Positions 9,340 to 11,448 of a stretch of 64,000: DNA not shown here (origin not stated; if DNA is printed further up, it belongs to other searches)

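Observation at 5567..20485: T6SS-i core cluster lacking the tssK, tssL, tssM and tssA genes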

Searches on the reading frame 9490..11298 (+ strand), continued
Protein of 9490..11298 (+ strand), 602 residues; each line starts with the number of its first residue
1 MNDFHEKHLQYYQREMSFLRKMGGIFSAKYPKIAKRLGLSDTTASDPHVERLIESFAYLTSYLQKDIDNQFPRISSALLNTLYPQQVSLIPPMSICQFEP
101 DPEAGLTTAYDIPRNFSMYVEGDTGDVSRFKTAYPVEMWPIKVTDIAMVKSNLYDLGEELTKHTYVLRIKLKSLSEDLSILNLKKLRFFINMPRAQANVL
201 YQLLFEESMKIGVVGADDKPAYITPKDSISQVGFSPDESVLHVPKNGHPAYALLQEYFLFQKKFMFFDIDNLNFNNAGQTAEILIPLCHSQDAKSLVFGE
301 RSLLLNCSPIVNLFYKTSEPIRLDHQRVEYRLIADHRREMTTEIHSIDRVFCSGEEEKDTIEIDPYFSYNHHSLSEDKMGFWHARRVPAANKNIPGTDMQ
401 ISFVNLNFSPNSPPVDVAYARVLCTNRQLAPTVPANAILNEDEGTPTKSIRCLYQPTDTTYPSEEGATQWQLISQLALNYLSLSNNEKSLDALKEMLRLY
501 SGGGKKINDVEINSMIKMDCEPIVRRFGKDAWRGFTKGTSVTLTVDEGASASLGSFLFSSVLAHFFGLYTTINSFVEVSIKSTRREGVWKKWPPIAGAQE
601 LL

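Call 25: find_encoding_contigs(protein=P0039, flank=10000, max_places=1)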
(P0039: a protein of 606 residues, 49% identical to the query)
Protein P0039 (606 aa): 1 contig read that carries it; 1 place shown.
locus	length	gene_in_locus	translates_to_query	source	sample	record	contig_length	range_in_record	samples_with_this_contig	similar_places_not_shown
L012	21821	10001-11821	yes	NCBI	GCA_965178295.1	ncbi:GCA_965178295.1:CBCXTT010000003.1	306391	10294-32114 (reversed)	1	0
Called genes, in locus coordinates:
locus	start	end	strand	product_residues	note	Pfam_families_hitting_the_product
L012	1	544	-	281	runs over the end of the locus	PF02470:MlaD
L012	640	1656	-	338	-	-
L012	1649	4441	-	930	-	PF00069:Pkinase (weak)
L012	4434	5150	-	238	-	PF13672:PP2C_2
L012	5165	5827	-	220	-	PF00092:VWA, PF13519:VWA_2 (weak)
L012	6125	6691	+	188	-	PF05591:T6SS_VipA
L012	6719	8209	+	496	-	PF05943:VipB, PF18945:VipB_2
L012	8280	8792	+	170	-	-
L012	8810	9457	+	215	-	-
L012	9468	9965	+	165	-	PF04965:GPW_gp25 (weak)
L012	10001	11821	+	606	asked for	PF05947:T6SS_TssF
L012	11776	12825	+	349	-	PF06996:T6SS_TssG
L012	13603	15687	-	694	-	PF03030:H_PPase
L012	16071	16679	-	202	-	PF01029:NusB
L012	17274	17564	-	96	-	-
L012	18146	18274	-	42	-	-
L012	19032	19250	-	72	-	-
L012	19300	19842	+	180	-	PF02632:BioY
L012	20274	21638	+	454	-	PF01554:MatE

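Call 26: find_encoding_contigs(protein=P0042, flank=10000, max_places=1)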
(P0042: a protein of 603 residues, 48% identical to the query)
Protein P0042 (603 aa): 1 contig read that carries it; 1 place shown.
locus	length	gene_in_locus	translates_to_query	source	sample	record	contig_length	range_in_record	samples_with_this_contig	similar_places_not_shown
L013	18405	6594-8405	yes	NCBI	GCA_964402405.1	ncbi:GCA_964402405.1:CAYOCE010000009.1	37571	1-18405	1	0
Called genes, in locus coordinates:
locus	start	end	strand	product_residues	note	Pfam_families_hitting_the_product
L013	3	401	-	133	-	?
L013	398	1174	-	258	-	PF03167:UDG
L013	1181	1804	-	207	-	PF01810:LysE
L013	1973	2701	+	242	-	PF08448:PAS_4 (weak), PF00196:GerE (weak)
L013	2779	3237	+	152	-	PF09424:YqeY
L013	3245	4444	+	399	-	PF07690:MFS_1, PF00083:Sugar_tr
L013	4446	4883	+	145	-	-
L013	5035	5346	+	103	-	-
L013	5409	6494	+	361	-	PF00497:SBP_bac_3, PF00060:Lig_chan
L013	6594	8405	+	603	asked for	PF05947:T6SS_TssF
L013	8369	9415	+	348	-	PF06996:T6SS_TssG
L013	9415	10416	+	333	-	PF00849:PseudoU_synth_2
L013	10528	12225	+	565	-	PF04932:Wzy_C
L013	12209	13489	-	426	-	PF19425:Csd3_N2, PF01551:Peptidase_M23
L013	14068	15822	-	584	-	PF02743:dCache_1, PF02518:HATPase_c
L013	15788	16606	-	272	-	-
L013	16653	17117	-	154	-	PF01381:HTH_3, PF13443:HTH_26 (weak)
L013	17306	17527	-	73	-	-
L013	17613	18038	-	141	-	PF21157:DksA_N, PF01258:zf-dskA_traR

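Call 44: list_cluster_members(proteins=[window:9490-11298:+, window:6178-7659:+, window:12311-14974:+, P0121, window:1131-3896:-, window:20488-22587:-, window:30218-31255:+, window:8272-8928:+, window:18964-19947:+, window:41-1129:-])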
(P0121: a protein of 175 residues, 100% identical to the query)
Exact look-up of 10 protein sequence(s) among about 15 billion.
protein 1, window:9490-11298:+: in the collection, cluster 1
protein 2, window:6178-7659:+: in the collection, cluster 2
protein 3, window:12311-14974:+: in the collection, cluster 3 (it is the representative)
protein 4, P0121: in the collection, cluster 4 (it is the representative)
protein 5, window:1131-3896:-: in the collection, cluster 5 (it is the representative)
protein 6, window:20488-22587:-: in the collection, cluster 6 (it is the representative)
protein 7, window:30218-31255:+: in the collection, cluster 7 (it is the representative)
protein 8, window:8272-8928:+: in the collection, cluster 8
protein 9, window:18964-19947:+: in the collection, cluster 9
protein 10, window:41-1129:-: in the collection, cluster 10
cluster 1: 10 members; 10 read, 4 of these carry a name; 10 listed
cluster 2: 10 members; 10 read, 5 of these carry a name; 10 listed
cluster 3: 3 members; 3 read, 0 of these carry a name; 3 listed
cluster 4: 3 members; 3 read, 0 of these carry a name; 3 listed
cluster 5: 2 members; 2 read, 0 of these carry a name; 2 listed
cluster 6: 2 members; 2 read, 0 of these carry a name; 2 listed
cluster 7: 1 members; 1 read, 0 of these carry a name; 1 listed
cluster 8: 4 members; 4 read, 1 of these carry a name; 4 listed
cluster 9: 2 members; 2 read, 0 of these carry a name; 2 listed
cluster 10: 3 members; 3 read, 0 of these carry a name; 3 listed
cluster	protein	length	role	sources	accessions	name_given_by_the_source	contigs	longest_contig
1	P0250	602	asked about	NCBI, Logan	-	-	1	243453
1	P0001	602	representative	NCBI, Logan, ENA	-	-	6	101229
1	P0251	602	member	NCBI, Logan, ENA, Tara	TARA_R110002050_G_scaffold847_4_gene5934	strand:- start:17916 stop:19724 length:1809 start_codon:yes stop_codon:yes ...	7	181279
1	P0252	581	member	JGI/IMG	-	type VI secretion system protein ImpG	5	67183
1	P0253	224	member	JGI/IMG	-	type VI secretion system protein ImpG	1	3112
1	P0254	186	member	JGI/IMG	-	type VI secretion system protein ImpG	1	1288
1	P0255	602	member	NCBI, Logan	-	-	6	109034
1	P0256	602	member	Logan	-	-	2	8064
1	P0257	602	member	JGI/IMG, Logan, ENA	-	-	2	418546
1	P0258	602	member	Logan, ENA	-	-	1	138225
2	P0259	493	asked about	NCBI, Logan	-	-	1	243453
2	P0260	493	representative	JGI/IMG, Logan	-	type VI secretion system protein ImpC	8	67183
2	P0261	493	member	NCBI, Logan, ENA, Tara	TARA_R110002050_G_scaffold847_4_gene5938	strand:- start:21550 stop:23031 length:1482 start_codon:yes stop_codon:yes ...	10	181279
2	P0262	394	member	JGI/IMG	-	type VI secretion system protein ImpC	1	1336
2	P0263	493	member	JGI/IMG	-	type VI secretion system protein ImpC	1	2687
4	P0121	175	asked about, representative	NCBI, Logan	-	-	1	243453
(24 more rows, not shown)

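Call 50: search_protein_families(library=ncbifam, proteins=[L006:19503-20036:+], max_evalue=0.05)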
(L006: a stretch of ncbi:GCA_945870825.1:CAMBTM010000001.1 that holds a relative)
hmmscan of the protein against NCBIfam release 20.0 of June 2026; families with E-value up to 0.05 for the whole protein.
L006:19503-20036:+ (177 aa): 0 families

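Call 80: search_protein_families(library=pfam, proteins=[L006:835-1800:-, L012:640-1656:-, L006:8859-9452:+, L008:8824-9423:+], max_evalue=5)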
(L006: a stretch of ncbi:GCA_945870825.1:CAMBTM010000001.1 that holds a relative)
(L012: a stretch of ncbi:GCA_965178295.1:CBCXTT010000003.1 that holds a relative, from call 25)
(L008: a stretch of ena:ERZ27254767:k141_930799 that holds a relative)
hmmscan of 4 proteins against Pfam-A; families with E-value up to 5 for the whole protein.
L006:835-1800:- (321 aa): 5 families
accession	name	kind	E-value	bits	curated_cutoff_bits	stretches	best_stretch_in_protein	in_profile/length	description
PF07191.17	Zn_ribbon_6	-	0.029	14.8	25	1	60-90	9-40/67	Double zinc ribbon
PF21302.3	Zn_ribbon_RlmA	-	0.45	11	27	1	2-21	1-20/44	RlmA, N-terminal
PF24460.1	DUF7575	-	0.58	10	28.5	1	80-89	4-13/28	Domain of unknown function (DUF7575)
PF12760.12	Zn_ribbon_IS1595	-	1.2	9.6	25.4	1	79-94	18-32/46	Transposase zinc-ribbon domain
PF12773.13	DZR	-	4.2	8.1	27.3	1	65-90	10-35/45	Double zinc ribbon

L012:640-1656:- (338 aa): 3 families
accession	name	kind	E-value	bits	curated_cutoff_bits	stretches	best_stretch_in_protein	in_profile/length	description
PF06906.16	DUF1272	-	0.049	14.2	25.3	1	75-99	30-54/57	Protein of unknown function (DUF1272)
PF07191.17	Zn_ribbon_6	-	1.3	9.5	25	1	71-97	13-40/67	Double zinc ribbon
PF12172.15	zf-ChsH2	-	4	7.7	23.2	1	73-94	10-33/37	ChsH2, rubredoxin-like zinc ribbon domain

L006:8859-9452:+ (197 aa): 1 family
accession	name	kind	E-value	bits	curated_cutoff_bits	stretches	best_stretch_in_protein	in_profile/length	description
PF05638.18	T6SS_HCP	-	0.0011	19.6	23.5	1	39-127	20-110/129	Type VI secretion system effector, Hcp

L008:8824-9423:+ (199 aa): 1 family
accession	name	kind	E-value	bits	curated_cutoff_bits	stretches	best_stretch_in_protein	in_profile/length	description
PF07647.24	SAM_2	-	0.074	13.7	20.5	1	74-107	19-53/66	SAM domain (Sterile alpha motif)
